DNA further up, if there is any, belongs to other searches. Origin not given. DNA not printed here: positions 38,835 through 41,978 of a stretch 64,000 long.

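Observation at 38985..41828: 947-aa signal-peptide, polytopic membrane protein with a C-terminal type-II PI4-kinase-like catalytic core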

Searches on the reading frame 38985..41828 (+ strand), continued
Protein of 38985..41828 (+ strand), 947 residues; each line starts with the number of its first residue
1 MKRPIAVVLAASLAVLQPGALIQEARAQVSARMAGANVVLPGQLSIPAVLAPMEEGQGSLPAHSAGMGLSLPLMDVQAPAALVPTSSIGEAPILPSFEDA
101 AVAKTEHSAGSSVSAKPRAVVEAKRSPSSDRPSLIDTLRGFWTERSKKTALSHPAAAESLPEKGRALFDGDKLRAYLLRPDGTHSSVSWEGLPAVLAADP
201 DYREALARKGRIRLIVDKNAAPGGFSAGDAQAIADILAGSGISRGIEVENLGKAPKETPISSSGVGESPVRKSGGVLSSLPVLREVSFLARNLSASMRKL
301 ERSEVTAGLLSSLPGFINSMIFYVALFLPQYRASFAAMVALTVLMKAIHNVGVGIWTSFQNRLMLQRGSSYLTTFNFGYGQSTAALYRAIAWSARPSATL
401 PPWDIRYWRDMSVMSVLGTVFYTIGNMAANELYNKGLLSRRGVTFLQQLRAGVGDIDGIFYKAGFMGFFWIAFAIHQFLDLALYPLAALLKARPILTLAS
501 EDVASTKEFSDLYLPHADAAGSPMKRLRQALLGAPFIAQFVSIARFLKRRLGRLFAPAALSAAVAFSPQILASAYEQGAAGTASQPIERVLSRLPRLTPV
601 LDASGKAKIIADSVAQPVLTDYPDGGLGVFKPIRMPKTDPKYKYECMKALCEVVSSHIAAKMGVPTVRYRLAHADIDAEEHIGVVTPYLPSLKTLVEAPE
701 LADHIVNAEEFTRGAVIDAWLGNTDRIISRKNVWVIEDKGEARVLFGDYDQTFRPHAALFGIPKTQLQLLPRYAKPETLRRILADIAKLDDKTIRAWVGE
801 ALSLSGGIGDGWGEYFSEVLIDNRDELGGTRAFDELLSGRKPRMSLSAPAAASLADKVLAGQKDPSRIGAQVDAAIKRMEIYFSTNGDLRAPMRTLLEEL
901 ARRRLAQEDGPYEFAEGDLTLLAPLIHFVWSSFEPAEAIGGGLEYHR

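Call 84: find_encoding_contigs(protein=P0047, flank=8000, max_places=2)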
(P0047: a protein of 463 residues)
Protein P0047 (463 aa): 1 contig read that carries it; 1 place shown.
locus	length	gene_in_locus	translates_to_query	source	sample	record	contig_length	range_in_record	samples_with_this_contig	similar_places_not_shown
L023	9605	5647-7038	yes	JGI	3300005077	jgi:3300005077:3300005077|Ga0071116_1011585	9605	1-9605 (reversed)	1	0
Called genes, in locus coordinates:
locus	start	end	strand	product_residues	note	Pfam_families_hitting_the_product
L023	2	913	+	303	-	?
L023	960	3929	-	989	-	PF00012:HSP70, PF06723:MreB_Mbl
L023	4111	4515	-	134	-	PF07963:N_methyl (weak)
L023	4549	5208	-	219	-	PF12796:Ank_2, PF13637:Ank_4, PF13857:Ank_5 (faint), PF00023:Ank (weak), PF13606:Ank_3 (weak), PF12796:Ank_2, PF00023:Ank (weak), PF13637:Ank_4 (weak)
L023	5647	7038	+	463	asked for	-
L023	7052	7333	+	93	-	-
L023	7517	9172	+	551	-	PF02310:B12-binding, PF04055:Radical_SAM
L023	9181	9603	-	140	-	?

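Call 87: find_encoding_contigs(protein=P0065, flank=8000, max_places=2)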
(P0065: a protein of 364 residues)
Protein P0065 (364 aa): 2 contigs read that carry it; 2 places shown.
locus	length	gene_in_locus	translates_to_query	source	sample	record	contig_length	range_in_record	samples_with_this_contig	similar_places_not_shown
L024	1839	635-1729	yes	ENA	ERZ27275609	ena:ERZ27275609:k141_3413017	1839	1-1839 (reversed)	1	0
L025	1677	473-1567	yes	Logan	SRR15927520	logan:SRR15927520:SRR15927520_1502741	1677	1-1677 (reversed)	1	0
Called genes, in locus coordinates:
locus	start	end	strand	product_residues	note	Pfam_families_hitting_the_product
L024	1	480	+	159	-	?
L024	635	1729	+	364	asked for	-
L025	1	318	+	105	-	?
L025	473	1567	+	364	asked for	-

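Call 88: find_encoding_contigs(protein=P0074, flank=8000, max_places=2)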
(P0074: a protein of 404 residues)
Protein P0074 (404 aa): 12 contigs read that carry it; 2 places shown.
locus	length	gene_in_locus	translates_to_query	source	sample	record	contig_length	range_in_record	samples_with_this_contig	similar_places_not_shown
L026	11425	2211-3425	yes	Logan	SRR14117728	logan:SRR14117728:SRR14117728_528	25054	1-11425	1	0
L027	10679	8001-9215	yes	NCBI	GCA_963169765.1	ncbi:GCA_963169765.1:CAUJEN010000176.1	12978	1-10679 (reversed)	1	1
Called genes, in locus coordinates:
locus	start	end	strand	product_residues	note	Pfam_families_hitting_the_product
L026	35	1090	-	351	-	PF13371:TPR_9 (faint), PF13428:TPR_14 (faint), PF07719:TPR_2 (faint), PF13174:TPR_6 (faint), PF13424:TPR_12 (faint), PF23914:TPR_CcmH_CycH (weak), PF13432:TPR_16, PF14559:TPR_19, +4 more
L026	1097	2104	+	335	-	-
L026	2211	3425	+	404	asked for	-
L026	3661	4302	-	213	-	-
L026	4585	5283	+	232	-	PF01520:Amidase_3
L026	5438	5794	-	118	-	-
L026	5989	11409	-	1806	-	PF20773:InhA-like_MAM (faint)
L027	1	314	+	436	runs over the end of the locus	PF00248:Aldo_ket_red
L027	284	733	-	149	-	PF00036:EF-hand_1 (faint), PF13499:EF-hand_7 (faint), PF13405:EF-hand_6 (faint), PF13202:EF-hand_5 (faint)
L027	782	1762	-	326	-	PF22692:LlgE_F_G_D1 (faint)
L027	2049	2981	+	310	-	PF08922:DUF1905 (faint)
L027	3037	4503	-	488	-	PF04536:TPM_phosphatase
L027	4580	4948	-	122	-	PF01638:HxlR, PF03551:PadR (weak)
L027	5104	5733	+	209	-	PF02798:GST_N, PF13417:GST_N_3, PF13409:GST_N_2, PF00043:GST_C, PF13410:GST_C_2 (weak)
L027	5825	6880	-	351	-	PF13371:TPR_9 (faint), PF13428:TPR_14 (faint), PF07719:TPR_2 (faint), PF13174:TPR_6 (faint), PF13424:TPR_12 (faint), PF23914:TPR_CcmH_CycH (weak), PF13432:TPR_16, PF14559:TPR_19, +4 more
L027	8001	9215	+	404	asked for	-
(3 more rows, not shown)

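Call 89: find_encoding_contigs(protein=P0010, flank=8000, max_places=1)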
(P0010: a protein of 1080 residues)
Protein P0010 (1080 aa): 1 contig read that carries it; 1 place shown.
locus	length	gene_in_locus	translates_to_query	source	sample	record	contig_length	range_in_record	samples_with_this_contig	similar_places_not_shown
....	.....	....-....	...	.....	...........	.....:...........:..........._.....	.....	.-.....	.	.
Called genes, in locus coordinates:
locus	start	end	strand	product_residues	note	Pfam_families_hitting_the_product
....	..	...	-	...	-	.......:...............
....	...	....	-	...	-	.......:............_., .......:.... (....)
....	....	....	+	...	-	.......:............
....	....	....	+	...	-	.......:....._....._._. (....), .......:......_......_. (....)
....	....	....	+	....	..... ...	-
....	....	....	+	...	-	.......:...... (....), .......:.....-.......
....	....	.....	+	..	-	?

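Call 90: find_encoding_contigs(protein=P0007, flank=8000, max_places=1)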
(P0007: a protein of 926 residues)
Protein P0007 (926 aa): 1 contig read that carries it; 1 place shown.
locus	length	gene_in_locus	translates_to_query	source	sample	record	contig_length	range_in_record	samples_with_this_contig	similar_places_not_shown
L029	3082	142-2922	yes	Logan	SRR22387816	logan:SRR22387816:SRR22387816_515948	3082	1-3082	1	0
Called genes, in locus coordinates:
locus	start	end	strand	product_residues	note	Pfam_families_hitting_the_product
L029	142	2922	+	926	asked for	-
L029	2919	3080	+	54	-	?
